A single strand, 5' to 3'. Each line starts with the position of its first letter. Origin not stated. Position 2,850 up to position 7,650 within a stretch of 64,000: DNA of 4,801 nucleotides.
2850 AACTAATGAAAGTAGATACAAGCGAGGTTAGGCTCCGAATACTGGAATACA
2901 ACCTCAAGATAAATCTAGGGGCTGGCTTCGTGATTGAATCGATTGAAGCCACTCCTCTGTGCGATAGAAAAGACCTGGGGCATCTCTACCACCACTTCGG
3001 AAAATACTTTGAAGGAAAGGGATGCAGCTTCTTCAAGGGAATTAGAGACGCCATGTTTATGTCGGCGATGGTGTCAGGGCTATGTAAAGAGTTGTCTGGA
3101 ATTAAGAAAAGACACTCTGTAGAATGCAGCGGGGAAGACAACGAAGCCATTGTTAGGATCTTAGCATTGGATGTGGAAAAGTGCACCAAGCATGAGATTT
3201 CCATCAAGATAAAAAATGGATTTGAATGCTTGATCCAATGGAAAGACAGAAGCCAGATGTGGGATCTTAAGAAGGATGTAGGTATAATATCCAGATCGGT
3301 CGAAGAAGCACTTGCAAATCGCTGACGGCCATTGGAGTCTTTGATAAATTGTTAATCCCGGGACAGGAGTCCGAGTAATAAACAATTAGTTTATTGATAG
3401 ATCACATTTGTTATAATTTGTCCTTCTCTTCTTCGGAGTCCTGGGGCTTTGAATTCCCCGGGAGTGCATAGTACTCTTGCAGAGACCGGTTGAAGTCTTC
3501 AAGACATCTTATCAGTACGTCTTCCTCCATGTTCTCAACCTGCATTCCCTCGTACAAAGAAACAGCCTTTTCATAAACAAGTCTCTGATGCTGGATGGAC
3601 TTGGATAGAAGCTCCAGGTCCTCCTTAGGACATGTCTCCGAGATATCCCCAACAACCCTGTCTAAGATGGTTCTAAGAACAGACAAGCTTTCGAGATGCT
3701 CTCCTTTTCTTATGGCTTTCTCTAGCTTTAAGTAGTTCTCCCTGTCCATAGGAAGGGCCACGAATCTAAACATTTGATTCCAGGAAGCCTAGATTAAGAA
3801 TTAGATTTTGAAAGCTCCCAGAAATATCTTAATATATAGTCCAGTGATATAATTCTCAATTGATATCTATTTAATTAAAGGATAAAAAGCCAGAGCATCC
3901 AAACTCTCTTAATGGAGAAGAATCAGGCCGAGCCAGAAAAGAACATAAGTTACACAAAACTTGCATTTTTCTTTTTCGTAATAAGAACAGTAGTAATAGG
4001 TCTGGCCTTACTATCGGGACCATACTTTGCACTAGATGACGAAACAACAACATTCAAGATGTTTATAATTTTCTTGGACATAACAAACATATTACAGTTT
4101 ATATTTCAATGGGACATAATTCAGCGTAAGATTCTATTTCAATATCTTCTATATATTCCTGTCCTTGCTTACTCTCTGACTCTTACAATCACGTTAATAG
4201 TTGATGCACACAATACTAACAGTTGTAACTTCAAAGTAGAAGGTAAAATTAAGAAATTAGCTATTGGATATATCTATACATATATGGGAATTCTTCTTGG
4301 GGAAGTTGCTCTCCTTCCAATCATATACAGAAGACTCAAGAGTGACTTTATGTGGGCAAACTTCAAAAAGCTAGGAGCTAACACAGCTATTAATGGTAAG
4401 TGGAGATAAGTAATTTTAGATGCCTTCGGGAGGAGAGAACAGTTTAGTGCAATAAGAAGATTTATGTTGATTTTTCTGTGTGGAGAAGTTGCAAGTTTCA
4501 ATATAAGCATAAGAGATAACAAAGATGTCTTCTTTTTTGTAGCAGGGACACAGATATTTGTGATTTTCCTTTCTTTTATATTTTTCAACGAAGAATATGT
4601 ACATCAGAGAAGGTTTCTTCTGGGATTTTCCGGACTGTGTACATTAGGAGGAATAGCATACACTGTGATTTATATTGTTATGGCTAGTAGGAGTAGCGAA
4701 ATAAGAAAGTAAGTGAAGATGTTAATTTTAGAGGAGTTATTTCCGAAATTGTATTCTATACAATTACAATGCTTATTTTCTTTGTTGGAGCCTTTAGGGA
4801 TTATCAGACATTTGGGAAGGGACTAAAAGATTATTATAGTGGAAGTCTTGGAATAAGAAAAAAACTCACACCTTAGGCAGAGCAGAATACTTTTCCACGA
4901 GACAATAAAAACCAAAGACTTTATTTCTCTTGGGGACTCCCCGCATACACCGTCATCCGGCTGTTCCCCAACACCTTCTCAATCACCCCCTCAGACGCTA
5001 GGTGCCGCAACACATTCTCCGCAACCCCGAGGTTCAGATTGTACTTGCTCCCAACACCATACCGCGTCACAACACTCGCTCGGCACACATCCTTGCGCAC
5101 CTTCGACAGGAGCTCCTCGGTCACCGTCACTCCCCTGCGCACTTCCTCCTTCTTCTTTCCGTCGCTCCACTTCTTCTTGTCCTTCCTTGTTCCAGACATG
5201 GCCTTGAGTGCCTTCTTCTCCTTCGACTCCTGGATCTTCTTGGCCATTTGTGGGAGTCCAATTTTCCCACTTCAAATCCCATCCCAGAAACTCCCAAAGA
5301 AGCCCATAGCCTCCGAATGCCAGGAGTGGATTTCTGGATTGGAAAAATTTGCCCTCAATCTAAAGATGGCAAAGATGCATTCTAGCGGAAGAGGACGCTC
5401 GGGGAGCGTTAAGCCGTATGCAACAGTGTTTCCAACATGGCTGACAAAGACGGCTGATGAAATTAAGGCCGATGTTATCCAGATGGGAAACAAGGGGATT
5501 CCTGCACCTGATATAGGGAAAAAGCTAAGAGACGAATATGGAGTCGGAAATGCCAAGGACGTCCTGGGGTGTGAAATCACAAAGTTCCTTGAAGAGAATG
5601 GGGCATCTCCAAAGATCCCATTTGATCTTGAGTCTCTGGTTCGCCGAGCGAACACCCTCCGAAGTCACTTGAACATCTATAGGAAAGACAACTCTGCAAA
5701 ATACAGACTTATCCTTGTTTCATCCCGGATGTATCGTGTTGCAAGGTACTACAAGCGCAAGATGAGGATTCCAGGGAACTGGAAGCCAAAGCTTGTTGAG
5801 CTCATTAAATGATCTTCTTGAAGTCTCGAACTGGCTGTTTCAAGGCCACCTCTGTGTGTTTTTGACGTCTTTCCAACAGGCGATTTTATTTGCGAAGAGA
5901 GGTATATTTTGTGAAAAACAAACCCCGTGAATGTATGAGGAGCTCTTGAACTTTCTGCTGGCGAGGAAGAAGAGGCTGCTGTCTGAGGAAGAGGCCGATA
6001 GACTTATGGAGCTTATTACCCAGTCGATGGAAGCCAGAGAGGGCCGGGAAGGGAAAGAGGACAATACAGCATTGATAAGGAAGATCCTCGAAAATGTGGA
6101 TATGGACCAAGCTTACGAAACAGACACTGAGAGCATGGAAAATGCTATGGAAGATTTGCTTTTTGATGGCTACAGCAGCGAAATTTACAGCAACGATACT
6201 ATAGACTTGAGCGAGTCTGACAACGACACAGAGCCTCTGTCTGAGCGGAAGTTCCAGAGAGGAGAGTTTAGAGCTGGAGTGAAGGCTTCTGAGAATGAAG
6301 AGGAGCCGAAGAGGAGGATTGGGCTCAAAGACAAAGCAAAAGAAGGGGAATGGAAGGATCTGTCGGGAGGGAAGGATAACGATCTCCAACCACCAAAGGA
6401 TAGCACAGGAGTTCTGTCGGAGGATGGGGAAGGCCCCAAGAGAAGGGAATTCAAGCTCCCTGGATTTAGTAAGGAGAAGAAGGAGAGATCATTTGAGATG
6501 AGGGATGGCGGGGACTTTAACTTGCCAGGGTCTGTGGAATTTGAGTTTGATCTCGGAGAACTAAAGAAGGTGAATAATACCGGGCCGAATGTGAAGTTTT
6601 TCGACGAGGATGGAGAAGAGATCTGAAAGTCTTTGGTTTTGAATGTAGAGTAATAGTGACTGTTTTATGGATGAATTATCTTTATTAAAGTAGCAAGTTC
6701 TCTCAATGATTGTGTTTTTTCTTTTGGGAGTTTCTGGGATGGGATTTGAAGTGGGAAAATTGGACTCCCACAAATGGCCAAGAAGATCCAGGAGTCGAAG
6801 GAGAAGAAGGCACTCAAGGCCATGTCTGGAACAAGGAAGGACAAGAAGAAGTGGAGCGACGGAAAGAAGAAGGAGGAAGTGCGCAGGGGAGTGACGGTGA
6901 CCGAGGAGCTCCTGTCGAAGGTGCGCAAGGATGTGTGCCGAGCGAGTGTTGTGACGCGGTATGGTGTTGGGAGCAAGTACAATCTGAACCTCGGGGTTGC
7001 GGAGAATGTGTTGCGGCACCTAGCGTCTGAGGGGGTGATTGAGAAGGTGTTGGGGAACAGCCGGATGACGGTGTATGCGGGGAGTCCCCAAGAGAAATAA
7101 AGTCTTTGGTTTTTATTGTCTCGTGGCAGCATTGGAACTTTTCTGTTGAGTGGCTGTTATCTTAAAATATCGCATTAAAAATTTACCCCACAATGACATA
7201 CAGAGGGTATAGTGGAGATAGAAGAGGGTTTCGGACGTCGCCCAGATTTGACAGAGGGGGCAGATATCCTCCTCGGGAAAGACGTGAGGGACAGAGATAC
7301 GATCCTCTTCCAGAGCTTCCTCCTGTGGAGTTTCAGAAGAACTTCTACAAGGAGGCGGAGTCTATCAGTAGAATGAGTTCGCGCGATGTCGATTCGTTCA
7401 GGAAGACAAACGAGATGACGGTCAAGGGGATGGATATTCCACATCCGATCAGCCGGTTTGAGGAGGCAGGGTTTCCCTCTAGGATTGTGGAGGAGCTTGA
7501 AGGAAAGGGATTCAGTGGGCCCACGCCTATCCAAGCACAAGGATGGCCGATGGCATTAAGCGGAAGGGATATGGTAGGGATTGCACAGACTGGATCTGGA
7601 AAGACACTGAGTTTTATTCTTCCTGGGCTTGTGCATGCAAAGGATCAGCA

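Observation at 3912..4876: Two 'separate' ORFs plus an unannotated tail form one three-exon membrane protein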

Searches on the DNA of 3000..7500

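Call 98: search_rna_families(source=window, start=3000, end=7500, threshold=gathering)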
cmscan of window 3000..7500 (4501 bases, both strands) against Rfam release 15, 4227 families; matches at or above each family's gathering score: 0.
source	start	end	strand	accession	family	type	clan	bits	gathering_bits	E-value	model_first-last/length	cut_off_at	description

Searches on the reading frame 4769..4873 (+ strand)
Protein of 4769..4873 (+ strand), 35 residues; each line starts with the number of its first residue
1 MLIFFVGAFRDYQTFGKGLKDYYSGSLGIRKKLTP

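Call 88: list_cluster_members(proteins=[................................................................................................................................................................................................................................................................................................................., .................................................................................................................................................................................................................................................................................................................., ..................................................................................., window:4769-4873:+, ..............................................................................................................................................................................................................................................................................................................])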
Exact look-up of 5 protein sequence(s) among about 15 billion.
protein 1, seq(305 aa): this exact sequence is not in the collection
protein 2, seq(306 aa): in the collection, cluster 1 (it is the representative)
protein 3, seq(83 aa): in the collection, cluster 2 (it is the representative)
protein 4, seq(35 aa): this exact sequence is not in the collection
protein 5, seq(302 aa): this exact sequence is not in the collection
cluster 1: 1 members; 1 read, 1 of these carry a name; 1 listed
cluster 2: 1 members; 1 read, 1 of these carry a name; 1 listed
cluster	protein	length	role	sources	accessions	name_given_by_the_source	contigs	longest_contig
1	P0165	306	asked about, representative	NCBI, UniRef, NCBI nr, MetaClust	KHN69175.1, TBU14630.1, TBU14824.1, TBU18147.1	hypothetical protein CWI42_091020 [Ordospora colligata] | Uncharacterized protein n=1 Tax=Ordospora colligata OC4 TaxID=1354746 ... | uncharacterized protein M896_091030 [Ordospora colligata OC4]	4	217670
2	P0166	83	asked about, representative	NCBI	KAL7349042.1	hypothetical protein P7C66_08s3g13240 [Encephalitozoon intestinalis]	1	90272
